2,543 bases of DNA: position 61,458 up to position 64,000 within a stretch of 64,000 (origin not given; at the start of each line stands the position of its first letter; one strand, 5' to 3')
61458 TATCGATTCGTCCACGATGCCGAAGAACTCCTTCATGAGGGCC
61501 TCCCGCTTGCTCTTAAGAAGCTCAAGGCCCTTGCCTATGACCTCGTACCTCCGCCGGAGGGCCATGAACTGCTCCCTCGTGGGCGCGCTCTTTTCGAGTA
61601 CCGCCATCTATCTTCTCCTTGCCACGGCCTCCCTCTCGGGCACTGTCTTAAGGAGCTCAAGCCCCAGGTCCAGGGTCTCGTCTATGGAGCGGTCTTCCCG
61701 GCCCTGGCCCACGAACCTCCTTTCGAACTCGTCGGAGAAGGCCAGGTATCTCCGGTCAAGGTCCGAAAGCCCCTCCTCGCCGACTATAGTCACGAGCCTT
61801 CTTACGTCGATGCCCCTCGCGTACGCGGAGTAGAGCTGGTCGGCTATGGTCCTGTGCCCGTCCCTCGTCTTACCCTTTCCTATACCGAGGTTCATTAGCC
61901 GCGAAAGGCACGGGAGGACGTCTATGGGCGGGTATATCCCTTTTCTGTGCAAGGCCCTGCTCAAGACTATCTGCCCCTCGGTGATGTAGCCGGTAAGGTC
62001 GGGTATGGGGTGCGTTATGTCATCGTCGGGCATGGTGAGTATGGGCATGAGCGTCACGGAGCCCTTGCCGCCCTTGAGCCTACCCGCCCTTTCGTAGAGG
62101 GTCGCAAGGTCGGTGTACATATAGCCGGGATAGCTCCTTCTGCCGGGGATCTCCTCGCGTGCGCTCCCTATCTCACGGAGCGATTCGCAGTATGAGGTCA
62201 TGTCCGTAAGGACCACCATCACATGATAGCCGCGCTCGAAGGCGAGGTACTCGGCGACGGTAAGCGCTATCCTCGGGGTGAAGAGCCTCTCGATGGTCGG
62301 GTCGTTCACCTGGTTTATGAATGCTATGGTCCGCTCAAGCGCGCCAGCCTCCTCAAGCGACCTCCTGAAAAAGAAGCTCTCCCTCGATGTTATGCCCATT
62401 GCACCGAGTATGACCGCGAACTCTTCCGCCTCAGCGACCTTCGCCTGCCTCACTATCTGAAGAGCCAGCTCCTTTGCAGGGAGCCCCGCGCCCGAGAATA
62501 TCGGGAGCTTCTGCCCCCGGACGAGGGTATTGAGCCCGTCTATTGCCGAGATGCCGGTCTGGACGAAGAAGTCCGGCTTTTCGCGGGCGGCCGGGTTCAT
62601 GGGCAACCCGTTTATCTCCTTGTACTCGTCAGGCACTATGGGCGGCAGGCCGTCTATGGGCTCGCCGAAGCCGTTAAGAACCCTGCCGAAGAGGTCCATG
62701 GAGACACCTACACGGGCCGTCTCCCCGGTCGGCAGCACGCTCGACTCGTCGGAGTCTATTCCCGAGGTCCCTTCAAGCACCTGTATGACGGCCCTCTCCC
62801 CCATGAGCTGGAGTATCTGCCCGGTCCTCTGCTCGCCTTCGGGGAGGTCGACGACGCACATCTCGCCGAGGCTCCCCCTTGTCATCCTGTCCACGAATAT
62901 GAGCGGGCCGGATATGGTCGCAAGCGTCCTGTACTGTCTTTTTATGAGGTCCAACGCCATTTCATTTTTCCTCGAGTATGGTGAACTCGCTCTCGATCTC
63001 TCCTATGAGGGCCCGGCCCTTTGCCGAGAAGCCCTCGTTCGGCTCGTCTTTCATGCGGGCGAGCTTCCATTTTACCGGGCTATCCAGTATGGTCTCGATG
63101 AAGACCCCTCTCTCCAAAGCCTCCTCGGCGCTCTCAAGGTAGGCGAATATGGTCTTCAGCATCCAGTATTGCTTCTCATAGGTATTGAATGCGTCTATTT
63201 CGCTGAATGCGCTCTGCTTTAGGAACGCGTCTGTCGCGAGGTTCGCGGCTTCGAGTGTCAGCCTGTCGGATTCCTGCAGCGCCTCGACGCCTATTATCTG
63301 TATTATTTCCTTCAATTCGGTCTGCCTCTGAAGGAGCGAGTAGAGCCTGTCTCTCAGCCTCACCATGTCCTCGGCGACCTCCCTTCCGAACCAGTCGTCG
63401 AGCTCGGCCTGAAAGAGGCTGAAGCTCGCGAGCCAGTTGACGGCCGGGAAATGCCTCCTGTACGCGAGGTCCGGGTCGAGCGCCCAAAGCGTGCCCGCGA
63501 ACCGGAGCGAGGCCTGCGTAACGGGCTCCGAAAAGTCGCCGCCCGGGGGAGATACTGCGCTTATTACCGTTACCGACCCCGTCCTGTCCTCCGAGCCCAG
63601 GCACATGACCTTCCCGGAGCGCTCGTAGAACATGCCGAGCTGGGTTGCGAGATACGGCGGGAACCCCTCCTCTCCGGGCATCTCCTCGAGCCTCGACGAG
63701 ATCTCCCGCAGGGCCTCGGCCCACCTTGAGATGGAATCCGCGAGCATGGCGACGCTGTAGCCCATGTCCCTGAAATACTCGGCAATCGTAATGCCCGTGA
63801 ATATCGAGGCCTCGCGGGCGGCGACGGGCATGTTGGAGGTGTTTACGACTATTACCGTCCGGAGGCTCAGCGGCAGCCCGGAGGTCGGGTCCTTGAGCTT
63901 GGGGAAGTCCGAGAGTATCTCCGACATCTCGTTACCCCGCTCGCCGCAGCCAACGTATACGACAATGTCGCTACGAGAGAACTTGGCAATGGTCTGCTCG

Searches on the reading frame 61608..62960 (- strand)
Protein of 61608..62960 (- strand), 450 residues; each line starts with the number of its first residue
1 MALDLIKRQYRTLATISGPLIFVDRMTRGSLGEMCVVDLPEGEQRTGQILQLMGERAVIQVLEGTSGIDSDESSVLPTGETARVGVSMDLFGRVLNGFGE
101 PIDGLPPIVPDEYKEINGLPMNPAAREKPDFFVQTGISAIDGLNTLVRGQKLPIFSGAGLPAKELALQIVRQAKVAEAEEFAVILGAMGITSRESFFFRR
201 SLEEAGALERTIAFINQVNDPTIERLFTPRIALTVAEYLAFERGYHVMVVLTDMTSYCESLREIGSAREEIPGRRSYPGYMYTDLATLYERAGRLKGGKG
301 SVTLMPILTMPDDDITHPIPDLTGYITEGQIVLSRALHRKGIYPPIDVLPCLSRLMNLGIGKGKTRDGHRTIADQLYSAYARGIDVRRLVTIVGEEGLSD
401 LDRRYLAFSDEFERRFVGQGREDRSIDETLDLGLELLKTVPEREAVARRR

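Call 57: search_protein_families(library=pfam, proteins=[window:61608-62960:-], max_evalue=0.00001)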
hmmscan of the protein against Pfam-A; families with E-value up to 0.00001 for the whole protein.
window:61608-62960:- (450 aa): 3 families
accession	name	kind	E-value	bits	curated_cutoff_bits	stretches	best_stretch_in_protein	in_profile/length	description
PF00006.31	ATP-synt_ab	-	2.8e-75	253.1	29.5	1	136-353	1-213/213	ATP synthase alpha/beta family, nucleotide-binding domain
PF22919.1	ATP-synt_VA_C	-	1e-23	83.7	24.7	1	359-445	2-89/101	C-terminal domain of V and A type ATP synthase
PF02874.29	ATP-synt_ab_N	-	4.6e-12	46.7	20.9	1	16-79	4-69/69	ATP synthase alpha/beta family, beta-barrel domain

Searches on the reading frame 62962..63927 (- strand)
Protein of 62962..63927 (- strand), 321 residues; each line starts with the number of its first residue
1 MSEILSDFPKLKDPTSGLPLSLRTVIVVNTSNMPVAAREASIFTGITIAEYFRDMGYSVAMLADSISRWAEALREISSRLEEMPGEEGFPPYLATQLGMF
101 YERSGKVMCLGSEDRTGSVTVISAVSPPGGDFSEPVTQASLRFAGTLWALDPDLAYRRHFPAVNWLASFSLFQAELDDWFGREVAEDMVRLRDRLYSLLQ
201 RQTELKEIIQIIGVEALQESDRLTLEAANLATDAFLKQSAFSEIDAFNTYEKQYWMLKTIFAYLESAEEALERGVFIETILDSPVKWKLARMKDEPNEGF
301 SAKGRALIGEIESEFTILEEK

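Call 57: search_protein_families(library=pfam, proteins=[window:62962-63927:-], max_evalue=0.00001)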
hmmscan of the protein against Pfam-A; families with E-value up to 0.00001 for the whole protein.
window:62962-63927:- (321 aa): 2 families
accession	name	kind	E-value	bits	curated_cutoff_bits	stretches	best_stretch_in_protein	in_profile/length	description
PF00006.31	ATP-synt_ab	-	9.8e-51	172.8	29.5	1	23-170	71-213/213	ATP synthase alpha/beta family, nucleotide-binding domain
PF22919.1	ATP-synt_VA_C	-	5.4e-23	81.4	24.7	1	178-274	2-95/101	C-terminal domain of V and A type ATP synthase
